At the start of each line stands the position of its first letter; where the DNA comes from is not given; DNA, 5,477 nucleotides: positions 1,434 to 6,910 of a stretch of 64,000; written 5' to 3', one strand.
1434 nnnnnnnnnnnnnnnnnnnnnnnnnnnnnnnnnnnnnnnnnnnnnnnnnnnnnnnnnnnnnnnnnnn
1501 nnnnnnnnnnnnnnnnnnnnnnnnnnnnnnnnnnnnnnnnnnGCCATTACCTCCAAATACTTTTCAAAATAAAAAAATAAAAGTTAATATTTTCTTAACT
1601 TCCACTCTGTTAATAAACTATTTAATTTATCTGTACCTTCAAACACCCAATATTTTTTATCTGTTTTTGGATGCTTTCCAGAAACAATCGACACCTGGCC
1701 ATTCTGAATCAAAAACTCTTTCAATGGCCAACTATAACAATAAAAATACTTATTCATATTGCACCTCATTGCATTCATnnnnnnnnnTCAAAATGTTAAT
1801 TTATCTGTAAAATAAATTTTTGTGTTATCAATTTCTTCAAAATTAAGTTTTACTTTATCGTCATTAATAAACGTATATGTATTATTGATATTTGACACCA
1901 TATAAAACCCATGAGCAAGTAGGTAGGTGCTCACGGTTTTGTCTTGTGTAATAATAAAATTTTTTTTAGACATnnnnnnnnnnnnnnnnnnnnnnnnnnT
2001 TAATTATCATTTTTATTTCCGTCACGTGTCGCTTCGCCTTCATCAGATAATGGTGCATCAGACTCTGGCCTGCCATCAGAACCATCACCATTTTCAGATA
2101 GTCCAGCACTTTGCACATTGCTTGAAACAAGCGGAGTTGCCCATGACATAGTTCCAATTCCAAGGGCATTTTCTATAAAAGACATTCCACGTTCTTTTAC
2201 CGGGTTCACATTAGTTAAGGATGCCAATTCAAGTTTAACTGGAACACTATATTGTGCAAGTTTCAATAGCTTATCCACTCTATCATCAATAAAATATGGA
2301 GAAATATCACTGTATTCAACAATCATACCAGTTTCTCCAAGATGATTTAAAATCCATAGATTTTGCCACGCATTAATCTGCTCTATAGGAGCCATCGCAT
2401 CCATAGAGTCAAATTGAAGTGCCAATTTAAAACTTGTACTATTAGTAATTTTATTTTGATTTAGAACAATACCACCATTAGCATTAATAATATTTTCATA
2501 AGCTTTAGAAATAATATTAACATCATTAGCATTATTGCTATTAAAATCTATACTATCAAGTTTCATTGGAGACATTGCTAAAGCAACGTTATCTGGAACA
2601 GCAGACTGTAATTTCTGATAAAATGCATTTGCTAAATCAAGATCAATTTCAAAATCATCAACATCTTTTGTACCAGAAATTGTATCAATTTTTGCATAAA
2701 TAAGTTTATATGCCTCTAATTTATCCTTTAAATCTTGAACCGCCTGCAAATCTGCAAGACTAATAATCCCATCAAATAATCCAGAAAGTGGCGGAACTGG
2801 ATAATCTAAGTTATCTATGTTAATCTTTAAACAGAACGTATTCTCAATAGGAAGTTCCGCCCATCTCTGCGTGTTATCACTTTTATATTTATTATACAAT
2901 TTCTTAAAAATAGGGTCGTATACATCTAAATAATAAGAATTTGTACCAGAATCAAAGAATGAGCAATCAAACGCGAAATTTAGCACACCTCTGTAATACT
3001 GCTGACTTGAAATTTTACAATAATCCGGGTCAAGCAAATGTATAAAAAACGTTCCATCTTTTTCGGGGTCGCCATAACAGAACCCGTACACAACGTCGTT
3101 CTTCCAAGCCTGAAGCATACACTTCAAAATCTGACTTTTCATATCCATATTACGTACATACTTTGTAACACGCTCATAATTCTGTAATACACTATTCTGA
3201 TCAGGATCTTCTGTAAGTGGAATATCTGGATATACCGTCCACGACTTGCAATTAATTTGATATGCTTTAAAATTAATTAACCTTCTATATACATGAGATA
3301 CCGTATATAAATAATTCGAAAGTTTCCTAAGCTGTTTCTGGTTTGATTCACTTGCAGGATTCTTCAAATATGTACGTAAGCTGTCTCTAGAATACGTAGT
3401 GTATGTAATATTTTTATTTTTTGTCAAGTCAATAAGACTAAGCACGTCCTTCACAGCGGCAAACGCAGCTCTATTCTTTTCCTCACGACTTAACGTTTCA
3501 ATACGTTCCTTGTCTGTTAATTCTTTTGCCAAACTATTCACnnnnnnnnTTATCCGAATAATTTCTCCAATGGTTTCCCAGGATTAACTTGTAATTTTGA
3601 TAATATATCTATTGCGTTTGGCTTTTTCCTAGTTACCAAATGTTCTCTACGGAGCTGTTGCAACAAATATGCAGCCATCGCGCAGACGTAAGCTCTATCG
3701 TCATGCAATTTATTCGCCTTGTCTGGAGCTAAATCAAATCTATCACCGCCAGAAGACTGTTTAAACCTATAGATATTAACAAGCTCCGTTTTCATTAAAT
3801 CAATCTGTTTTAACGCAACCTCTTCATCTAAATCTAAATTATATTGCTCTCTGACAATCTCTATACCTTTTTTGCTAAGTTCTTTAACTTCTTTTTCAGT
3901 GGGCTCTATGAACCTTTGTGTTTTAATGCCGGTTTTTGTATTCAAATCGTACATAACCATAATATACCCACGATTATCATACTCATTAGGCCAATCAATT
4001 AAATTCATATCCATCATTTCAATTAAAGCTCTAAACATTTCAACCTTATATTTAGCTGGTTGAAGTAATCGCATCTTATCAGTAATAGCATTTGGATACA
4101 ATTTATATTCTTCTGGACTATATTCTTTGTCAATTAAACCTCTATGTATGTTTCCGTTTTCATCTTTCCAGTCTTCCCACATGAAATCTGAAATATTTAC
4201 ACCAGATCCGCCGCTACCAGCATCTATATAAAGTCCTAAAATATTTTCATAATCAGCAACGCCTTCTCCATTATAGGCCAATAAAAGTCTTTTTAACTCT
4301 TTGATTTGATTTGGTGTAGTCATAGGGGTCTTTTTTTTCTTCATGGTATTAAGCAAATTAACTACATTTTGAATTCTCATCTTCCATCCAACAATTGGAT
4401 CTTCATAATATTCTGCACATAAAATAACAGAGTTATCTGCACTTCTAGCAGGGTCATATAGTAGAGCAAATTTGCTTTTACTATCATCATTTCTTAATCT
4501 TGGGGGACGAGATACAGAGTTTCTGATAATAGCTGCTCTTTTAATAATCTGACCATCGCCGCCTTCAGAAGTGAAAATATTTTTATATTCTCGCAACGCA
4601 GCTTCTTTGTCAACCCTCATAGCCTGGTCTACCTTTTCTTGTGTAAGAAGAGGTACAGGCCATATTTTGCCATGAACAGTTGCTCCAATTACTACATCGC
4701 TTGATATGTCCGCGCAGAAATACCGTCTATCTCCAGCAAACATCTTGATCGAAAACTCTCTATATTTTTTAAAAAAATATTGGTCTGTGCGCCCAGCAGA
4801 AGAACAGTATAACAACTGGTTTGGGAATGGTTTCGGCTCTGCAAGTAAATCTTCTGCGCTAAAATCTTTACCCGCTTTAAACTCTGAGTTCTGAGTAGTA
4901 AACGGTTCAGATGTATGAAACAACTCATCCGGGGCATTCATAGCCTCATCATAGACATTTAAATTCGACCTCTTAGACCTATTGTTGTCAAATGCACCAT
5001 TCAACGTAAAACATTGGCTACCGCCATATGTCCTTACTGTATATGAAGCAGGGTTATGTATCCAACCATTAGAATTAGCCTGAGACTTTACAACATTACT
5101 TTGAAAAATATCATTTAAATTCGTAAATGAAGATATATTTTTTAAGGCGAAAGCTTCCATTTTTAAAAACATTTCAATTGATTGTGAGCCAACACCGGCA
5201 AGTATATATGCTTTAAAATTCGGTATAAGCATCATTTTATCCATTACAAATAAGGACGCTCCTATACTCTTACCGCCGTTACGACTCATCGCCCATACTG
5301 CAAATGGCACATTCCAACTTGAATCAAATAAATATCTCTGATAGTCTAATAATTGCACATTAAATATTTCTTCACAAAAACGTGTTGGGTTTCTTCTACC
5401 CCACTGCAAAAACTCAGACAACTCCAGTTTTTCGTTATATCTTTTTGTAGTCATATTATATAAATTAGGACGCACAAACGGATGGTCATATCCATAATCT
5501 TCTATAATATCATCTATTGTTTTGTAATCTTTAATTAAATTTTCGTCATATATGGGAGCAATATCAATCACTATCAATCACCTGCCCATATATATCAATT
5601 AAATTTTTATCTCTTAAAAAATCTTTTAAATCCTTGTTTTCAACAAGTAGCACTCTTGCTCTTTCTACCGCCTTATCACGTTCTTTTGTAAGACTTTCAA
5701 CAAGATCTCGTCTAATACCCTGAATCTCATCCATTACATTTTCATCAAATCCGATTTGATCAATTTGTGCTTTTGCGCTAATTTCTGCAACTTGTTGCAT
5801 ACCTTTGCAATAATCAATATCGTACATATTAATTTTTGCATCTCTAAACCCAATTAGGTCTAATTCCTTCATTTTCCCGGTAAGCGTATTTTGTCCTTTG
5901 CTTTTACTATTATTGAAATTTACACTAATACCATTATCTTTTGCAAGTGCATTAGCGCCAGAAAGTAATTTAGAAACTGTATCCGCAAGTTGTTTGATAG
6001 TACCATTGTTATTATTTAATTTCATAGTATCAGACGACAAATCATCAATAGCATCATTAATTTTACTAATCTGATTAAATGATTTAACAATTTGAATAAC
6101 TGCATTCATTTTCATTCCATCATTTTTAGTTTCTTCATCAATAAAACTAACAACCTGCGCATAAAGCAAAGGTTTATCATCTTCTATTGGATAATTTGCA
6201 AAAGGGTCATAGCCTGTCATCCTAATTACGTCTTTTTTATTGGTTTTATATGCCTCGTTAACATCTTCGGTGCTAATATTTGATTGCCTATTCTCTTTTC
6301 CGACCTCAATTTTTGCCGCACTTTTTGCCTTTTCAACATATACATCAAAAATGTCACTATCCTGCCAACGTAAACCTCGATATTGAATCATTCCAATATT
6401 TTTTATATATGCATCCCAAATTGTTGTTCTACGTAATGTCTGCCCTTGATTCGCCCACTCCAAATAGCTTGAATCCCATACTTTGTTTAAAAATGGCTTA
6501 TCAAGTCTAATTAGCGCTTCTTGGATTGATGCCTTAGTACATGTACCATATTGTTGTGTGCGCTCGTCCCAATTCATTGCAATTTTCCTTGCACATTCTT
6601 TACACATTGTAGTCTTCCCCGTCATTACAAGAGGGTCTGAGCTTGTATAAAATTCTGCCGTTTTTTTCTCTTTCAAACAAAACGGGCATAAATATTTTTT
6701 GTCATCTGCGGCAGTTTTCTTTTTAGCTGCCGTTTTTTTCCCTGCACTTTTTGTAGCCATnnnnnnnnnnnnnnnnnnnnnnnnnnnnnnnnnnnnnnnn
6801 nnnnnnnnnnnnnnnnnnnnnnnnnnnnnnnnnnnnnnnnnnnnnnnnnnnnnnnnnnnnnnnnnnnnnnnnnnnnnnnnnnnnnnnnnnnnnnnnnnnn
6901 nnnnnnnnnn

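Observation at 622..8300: Self-contained homing-endonuclease cassettes: motif-headed small paralogous ORF + GIY-YIG gene + terminator, occurring twice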

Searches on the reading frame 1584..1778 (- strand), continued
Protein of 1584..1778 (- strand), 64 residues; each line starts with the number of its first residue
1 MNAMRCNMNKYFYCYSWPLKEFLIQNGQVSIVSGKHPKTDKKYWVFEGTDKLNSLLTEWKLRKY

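Call 96: find_encoding_contigs(protein=P0077, flank=2500, max_places=5)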
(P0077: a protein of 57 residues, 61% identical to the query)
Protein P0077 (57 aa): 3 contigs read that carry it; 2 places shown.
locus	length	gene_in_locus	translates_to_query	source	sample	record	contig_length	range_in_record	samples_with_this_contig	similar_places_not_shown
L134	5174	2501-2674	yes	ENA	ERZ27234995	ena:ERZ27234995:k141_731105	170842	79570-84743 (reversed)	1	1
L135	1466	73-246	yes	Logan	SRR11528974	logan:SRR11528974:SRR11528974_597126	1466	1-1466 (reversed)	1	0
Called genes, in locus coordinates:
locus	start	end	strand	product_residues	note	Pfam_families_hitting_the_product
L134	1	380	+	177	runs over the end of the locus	PF27256:YomW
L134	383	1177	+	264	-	-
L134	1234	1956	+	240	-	PF27173:YomU_Tube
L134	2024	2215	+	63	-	-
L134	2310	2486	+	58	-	-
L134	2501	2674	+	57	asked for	-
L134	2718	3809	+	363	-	PF05265:DUF723 (faint), PF21817:CapR (faint), PF14311:DUF4379 (weak)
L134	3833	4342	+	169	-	-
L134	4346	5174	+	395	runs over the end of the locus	-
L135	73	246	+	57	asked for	-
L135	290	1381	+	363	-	PF05265:DUF723 (faint), PF21817:CapR (faint), PF14311:DUF4379 (weak)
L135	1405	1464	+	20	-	?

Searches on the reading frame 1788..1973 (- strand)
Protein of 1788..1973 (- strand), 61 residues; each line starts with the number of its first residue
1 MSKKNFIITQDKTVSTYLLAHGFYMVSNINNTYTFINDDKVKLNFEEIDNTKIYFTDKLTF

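Call 5: search_protein_families(library=pfam, proteins=[window:1788-1973:-], max_evalue=0.01)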
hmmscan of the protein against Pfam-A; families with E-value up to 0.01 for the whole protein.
window:1788-1973:- (61 aa): 1 family
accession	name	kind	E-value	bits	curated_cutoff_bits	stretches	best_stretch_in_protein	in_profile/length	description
PF17572.7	DUF5478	-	0.0075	16.8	27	1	20-46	50-76/86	Family of unknown function (DUF5478)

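Call 8: search_protein_families(library=phrogs, proteins=[window:1788-1973:-], max_evalue=0.01)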
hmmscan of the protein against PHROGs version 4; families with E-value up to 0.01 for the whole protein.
window:1788-1973:- (61 aa): 0 families

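Call 93: search_protein_families(library=padloc, proteins=[window:1788-1973:-], max_evalue=0.1)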
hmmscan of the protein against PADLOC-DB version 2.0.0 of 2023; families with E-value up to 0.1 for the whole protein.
window:1788-1973:- (61 aa): 1 family
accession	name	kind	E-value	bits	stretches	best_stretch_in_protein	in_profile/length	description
PDLC01217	Cas5d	-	0.0079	13.9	1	2-57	18-74/233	CAS-I-D; effector_G5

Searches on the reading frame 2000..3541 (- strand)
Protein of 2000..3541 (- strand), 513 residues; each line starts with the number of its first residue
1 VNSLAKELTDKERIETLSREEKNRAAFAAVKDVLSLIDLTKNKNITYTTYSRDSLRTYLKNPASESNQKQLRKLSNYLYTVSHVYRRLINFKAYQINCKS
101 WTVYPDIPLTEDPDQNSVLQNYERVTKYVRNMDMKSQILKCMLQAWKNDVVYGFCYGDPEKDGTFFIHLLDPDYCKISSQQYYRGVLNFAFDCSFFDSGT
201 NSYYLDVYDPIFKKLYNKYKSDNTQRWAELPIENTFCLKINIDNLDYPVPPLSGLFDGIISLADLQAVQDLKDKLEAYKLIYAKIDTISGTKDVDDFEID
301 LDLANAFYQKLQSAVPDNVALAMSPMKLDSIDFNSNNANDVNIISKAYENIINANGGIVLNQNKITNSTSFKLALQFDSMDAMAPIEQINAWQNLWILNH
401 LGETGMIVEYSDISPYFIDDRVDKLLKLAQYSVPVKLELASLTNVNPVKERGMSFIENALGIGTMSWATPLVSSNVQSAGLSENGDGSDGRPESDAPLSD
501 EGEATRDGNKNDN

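Call 5: search_protein_families(library=pfam, proteins=[window:2000-3541:-], max_evalue=0.01)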
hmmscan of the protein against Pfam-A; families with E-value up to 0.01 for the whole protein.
window:2000-3541:- (513 aa): 0 families

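Call 8: search_protein_families(library=phrogs, proteins=[window:2000-3541:-], max_evalue=0.01)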
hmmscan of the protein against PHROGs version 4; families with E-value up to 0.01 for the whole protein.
window:2000-3541:- (513 aa): 1 family
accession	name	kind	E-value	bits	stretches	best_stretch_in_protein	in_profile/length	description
phrog_2739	-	head and packaging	5.2e-79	267.2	1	19-513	12-500/501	portal protein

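Call 64: find_related_loci(query=window:2000-3541:-, collection=viral_contigs, flank=4000)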
Query window:2000-3541:- (513 aa) in viral_contigs; peptide patterns used: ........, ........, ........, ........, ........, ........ (x = any residue, [..] = any of these).
52 stretches matched a pattern; 36 encode a relative of the query (tblastn E <= 1e-3); 34 distinct loci.
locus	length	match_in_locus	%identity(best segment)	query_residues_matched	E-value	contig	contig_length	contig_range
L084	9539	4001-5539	100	1-513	0e+0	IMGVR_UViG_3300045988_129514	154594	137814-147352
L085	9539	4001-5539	100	1-513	0e+0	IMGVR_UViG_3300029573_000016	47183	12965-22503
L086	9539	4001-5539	100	1-513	0e+0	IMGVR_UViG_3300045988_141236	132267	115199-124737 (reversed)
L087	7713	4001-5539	99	1-513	0e+0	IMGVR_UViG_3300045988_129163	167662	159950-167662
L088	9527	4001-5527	91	1-507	0e+0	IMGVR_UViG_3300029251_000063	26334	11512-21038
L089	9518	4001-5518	87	4-510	0e+0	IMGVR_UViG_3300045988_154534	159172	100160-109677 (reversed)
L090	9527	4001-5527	84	4-512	0e+0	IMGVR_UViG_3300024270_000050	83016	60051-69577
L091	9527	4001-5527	84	4-512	0e+0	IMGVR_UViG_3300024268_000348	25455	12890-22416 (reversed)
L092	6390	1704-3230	84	4-512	0e+0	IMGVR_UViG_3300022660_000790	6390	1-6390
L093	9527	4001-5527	84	4-512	0e+0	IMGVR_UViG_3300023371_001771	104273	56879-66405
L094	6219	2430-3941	85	6-507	0e+0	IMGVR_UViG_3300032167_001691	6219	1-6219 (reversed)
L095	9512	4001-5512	85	6-507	0e+0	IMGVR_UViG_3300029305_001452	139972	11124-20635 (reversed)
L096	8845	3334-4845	84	6-507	0e+0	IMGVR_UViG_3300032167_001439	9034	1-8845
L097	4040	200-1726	83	1-507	0e+0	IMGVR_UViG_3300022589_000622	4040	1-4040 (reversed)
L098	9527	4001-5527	83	1-507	0e+0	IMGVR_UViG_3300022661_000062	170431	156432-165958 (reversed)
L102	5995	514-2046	82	1-512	0e+0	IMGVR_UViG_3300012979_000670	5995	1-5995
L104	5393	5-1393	84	45-507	0e+0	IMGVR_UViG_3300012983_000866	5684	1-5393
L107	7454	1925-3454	75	1-512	0e+0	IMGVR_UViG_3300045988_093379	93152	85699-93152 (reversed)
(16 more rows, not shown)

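Call 74: search_protein_families(library=pfam, proteins=[L084:7684-8952:+, L102:2108-3328:+, L104:1423-2715:+, L107:3568-4698:+], max_evalue=0.01)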
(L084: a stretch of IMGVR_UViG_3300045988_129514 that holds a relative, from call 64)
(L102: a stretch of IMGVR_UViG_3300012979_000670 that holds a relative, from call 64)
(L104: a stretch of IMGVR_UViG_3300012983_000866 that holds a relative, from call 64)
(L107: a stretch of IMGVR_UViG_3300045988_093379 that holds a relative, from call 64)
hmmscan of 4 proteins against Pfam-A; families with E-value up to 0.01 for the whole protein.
L084:7684-8952:+ (422 aa): 4 families
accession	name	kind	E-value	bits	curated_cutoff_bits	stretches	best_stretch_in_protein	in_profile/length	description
PF14311.12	DUF4379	-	5e-27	94.3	24.5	3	83-128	9-54/56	Probable Treble clef zinc finger domain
PF21817.3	CapR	-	5.8e-15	55.7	24.2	2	20-61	18-67/67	CapR homology domain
PF19237.4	DUF5889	-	0.00046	20.7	27.1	1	359-420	20-77/115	Family of unknown function (DUF5889)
PF20393.3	Pro_CA_2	-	0.00089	19.9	30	0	62-100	83-121/125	Putative carbonic anhydrase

L102:2108-3328:+ (406 aa): 5 families
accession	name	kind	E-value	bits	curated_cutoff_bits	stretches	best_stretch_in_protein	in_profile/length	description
PF14311.12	DUF4379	-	5.3e-10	39.8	24.5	1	42-89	8-56/56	Probable Treble clef zinc finger domain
PF13384.12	HTH_23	-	3e-06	27.3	24.6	1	288-316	11-39/50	Homeodomain-like domain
PF04218.19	CENP-B_N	-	0.00051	20.1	21.2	0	294-316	22-44/53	CENP-B N-terminal DNA-binding domain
PF08279.18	HTH_11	-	0.0052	17.1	25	0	295-322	16-43/55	HTH domain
PF08281.18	Sigma70_r4_2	-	0.0073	16.4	25.7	0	294-316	26-48/54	Sigma-70, region 4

L104:1423-2715:+ (430 aa): 3 families
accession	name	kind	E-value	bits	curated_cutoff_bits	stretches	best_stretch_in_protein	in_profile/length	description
PF14311.12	DUF4379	-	1.6e-12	47.9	24.5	2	124-168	10-54/56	Probable Treble clef zinc finger domain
PF06056.18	Terminase_5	-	0.00061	20.1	20.3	1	310-338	6-34/58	Putative ATPase subunit of terminase (gpP-like)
PF07453.19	NUMOD1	-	0.0011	19.5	22.8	1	365-400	1-36/37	NUMOD1 domain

L107:3568-4698:+ (376 aa): 6 families
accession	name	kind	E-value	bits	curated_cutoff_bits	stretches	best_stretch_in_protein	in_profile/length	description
PF14311.12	DUF4379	-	3.3e-22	78.9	24.5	3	217-261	10-54/56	Probable Treble clef zinc finger domain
PF21817.3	CapR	-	4.7e-13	49.6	24.2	2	6-70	2-67/67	CapR homology domain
PF24441.1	DUF7560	-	1.8e-05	24.8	27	0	255-270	28-43/44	Family of unknown function (DUF7560)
PF19237.4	DUF5889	-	0.00073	20.1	27.1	1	304-369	18-79/115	Family of unknown function (DUF5889)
PF20393.3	Pro_CA_2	-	0.0021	18.7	30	0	197-230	85-118/125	Putative carbonic anhydrase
PF05265.19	DUF723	-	0.008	16.5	20.9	0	11-70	1-60/60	Protein of unknown function (DUF723)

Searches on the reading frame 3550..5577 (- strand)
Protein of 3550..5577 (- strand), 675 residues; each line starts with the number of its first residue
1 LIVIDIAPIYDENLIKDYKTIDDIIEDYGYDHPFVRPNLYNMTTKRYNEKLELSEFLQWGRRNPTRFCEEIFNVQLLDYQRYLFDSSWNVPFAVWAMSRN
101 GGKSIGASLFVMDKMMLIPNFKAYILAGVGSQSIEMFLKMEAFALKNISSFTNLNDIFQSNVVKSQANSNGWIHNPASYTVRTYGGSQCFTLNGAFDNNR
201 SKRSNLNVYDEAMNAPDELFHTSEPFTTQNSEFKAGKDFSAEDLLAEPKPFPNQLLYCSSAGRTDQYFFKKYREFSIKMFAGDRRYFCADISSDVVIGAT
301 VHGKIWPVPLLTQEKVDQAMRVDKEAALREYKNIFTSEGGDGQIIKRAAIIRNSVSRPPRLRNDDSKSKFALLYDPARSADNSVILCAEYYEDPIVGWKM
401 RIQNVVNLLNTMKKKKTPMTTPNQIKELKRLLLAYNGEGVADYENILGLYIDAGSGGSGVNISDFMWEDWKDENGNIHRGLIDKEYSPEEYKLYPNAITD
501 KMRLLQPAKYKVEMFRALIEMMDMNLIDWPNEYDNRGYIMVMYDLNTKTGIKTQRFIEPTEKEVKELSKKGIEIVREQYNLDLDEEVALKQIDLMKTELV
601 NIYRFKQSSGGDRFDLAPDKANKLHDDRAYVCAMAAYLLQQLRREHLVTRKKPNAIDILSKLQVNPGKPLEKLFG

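Call 5: search_protein_families(library=pfam, proteins=[window:3550-5577:-], max_evalue=0.01)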
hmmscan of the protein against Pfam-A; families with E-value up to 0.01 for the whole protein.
window:3550-5577:- (675 aa): 0 families

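Call 7: search_dna_similar(query=window:3550-5577:-, collection=phages, mode=protein, max_rows=30)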
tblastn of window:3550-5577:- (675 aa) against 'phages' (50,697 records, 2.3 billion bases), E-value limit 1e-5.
Records with a match: 24; places in all: 24; records where one place covers at least 80% of the query: 0.
Best place of each record, by identity: <60% 24.
By first word of the organism name: Bacillus 22; Microcystis 1; Clostridium 1.
By host as written in the record: Bacillus cereus 4; Bacillus cereus ATCC 27348 4; Bacillus megaterium Km Sp- 4; Bacillus anthracis ST-1 4; Bacillus megaterium Km 4; Bacillus cereus BGSC 6E1 2; Microcystis aeruginosa FACHB-942 1; [Clostridium] innocuum 1.
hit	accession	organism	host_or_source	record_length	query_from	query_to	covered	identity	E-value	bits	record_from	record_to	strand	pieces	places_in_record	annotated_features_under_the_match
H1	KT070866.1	Bacillus phage PBC4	Bacillus cereus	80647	50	395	51%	26.0%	1e-11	74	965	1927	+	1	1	putative terminase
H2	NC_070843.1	Bacillus phage PBC4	Bacillus cereus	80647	50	395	51%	26.0%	1e-11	74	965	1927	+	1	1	putative terminase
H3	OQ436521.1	Bacillus phage BSG01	Bacillus cereus ATCC 27348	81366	50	395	51%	26.0%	1e-11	74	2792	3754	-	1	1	terminase-like protein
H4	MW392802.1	Bacillus phage BCPST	Bacillus cereus ATCC 27348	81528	50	395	51%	26.0%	1e-11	74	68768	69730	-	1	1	terminase-like protein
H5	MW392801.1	Bacillus phage BCP6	Bacillus cereus ATCC 27348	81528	50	395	51%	26.0%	1e-11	74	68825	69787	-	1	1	terminase-like protein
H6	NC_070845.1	Bacillus phage BCPST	Bacillus cereus ATCC 27348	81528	50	395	51%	26.0%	1e-11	74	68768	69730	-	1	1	terminase-like protein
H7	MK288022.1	Bacillus phage pW4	Bacillus cereus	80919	50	395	51%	26.0%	1e-11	74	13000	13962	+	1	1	putative terminase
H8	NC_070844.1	Bacillus phage pW4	Bacillus cereus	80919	50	395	51%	26.0%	1e-11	74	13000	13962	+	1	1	putative terminase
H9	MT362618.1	Microcystis phage MaeS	Microcystis aeruginosa FACHB-942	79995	48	395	52%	24.4%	1e-10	71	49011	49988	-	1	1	hypothetical protein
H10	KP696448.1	Bacillus phage Stills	Bacillus megaterium Km Sp-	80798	55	394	50%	24.6%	9e-12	75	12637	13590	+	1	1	terminase large subunit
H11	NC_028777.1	Bacillus phage Stills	Bacillus megaterium Km Sp-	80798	55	394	50%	24.6%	9e-12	75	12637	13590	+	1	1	terminase large subunit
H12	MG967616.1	Bacillus phage v_B-Bak1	Bacillus anthracis ST-1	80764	50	389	50%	24.3%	3e-9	66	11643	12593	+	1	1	terminase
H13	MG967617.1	Bacillus phage v_B-Bak6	Bacillus anthracis ST-1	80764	50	389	50%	24.3%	3e-9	66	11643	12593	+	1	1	terminase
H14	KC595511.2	Bacillus phage Basilisk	Bacillus cereus BGSC 6E1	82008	50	389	50%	24.3%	3e-9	66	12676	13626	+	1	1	terminase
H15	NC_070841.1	Bacillus phage Basilisk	Bacillus cereus BGSC 6E1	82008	50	389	50%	24.3%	3e-9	66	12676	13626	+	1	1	terminase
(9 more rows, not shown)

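Call 8: search_protein_families(library=phrogs, proteins=[window:3550-5577:-], max_evalue=0.01)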
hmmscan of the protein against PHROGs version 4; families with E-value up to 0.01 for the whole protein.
window:3550-5577:- (675 aa): 2 families
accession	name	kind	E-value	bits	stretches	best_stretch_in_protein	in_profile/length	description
phrog_15503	-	unknown function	2.1e-06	28.3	1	43-222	33-202/245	-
phrog_5989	-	head and packaging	0.0026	18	1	73-142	139-208/347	terminase large subunit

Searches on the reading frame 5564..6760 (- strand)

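Call 5: search_protein_families(library=pfam, proteins=[window:5564-6760:-], max_evalue=0.01)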
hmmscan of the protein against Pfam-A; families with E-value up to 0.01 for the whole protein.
window:5564-6760:- (398 aa): 1 family
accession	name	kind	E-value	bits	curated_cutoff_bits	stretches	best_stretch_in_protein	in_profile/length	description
PF16285.10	DUF4931_N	-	0.0093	16.5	24.1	0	11-81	6-76/124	Domain of unknown function (DUF4931) N-terminal domain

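Call 8: search_protein_families(library=phrogs, proteins=[window:5564-6760:-], max_evalue=0.01)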
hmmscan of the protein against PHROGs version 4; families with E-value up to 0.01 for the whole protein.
window:5564-6760:- (398 aa): 5 families
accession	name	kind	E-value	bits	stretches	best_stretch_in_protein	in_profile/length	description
phrog_2539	-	unknown function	0.00077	20.3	1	13-63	88-132/229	-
phrog_1035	-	DNA, RNA and nucleotide metabolism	0.0023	18.9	1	13-169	54-153/271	endonuclease VII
phrog_5558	-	moron, auxiliary metabolic gene and host takeover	0.0063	17.8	0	8-74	51-112/130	Lar-like restriction alleviation protein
phrog_2255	-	DNA, RNA and nucleotide metabolism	0.0075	16.7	1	8-74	39-99/211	HNH endonuclease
phrog_899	-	unknown function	0.0095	17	0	223-296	114-194/221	-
